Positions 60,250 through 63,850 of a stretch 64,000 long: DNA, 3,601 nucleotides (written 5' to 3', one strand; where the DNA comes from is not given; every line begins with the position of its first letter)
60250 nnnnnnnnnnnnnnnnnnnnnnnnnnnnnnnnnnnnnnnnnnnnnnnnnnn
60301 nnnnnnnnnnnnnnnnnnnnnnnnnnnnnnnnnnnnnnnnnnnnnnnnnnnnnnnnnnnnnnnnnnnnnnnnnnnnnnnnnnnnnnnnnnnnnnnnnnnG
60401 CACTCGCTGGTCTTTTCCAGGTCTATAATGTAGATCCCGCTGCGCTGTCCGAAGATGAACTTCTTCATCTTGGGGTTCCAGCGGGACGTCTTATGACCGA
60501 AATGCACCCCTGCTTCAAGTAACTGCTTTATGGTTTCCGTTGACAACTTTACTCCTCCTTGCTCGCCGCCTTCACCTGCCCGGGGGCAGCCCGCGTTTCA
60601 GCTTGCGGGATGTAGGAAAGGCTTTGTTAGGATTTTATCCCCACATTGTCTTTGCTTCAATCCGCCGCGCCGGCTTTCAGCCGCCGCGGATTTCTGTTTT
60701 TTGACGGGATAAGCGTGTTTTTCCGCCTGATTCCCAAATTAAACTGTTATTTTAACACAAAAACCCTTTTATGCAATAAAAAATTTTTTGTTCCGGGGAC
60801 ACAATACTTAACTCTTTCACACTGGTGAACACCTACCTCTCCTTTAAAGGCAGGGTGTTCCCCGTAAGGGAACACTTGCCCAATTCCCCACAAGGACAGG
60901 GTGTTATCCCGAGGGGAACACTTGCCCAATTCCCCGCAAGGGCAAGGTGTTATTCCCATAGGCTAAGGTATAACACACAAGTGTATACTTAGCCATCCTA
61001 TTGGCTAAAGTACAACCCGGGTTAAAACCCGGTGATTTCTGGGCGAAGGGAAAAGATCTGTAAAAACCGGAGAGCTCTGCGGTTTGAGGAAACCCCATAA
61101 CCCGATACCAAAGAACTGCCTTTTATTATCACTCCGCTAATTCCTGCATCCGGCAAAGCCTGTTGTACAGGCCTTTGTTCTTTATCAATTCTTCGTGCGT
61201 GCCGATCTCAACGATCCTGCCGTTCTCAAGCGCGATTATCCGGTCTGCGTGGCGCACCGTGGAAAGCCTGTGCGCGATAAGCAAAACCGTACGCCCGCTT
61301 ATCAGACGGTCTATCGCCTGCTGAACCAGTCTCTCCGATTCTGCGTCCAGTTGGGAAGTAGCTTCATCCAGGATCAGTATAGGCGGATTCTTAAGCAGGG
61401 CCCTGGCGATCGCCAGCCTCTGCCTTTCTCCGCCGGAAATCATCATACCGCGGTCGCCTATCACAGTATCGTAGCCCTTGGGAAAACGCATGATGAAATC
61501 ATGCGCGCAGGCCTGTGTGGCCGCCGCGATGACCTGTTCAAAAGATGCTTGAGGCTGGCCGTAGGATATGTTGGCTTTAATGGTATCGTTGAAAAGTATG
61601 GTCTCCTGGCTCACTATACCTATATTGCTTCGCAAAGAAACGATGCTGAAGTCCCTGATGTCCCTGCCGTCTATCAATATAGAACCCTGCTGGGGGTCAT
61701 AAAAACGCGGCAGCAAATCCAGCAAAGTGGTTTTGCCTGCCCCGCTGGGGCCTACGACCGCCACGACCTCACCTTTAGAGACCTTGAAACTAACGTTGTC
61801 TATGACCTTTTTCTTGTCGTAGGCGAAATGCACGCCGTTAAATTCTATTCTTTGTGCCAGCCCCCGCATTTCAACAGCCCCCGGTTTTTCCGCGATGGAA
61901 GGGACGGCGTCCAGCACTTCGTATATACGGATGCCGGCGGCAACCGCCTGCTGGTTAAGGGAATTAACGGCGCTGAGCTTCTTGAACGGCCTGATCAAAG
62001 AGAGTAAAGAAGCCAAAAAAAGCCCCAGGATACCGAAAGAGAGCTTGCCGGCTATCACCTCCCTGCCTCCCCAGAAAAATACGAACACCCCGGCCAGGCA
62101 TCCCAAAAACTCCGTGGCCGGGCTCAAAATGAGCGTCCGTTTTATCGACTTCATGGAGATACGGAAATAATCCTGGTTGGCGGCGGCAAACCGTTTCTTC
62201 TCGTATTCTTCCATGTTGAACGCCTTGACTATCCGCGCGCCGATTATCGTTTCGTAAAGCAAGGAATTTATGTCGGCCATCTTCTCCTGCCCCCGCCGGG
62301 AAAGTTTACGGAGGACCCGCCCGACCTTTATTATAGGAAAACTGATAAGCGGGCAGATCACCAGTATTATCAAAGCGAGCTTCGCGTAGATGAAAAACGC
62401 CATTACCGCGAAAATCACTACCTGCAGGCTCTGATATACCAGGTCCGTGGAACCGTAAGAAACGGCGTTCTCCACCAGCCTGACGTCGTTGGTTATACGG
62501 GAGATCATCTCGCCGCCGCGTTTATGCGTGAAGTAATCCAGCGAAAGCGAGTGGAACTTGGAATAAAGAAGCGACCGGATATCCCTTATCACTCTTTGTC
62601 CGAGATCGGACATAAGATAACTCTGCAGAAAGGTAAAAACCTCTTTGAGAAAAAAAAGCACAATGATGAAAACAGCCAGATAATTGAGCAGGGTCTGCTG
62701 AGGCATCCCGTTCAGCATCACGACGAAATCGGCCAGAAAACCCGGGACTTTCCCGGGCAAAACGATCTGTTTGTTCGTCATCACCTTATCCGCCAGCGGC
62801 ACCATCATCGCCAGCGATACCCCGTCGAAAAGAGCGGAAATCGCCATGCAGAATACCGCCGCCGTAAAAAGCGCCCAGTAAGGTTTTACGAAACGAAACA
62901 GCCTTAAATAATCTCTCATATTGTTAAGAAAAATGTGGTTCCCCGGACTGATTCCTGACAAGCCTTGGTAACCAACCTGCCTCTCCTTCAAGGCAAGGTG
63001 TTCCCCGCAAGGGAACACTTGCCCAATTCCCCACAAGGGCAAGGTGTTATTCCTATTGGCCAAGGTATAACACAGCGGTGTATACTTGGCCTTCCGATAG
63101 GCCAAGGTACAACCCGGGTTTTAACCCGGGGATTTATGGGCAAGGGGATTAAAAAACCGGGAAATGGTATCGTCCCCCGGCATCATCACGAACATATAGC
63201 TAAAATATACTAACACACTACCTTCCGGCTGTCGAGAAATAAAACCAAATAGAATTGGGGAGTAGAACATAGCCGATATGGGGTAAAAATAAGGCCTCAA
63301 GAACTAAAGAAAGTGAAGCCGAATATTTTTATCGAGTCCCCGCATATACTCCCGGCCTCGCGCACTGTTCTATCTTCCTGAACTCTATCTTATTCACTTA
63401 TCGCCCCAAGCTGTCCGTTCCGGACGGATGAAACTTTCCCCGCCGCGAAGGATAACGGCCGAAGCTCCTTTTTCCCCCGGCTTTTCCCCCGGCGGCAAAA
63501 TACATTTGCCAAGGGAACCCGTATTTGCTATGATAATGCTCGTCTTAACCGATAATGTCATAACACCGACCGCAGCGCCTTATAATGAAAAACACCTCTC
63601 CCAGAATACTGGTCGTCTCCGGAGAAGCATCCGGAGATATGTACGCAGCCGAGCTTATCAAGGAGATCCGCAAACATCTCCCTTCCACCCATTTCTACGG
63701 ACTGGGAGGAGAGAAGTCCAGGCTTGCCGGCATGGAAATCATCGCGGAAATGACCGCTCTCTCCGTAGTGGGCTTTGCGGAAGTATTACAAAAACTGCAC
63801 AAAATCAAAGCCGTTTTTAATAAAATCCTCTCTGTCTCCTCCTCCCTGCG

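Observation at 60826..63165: Two copies of a hairpin-rich 200-250 nt structured element flank the msbA-like exporter gene, with compensatory base changes between copies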

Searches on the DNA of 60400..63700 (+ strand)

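Call 49: search_rna_families(source=window, start=60400, end=63700, threshold=evalue, max_evalue=10)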
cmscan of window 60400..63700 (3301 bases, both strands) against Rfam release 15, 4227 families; matches with E-value up to 10: 7.
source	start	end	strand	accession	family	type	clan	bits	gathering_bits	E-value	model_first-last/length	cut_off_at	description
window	60653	60706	-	RF01359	CRISPR-DR46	Gene; CRISPR;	-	21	50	6.3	1-38/38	no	CRISPR RNA direct repeat element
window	63113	63180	-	RF02593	NsiR8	Gene; sRNA;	-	20.1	61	1.5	1-172/172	no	Nitrogen stress-induced RNA 8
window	61934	62079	-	RF01983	Pinc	Gene; lncRNA;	-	18.8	60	5.4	1-154/154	no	Pregnancy induced noncoding RNA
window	60654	60706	+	RF01334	CRISPR-DR21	Gene; CRISPR;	-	18.8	48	9.7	1-37/37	no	CRISPR RNA direct repeat element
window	60846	60883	-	RF03548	mir-302_2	Gene; miRNA;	-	17.3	70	7.5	1-68/68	no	mir-302_2 microRNA precursor family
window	62764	62812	-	RF01122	sR39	Gene; snRNA; snoRNA; CD-box;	-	15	50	1.6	1-56/56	no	Small nucleolar RNA sR39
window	60605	60665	-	RF02673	scr4677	Gene; sRNA;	-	13.6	41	1.3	17-75/246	no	Streptomyces sRNA 4677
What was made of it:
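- On CRISPR array: The only Rfam CRISPR-DR matches have E > 6 and lie outside the element (call 49).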

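Call 70: search_dna_similar(query=window:62960-63190:+, collection=plasmids, mode=distant, max_rows=5)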
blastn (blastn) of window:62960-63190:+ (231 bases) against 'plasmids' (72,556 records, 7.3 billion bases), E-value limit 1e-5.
No match.

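Call 71: search_dna_similar(query=window:62960-63190:+, collection=phages, mode=distant, max_rows=5)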
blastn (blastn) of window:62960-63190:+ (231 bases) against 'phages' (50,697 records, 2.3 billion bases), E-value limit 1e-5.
No match.
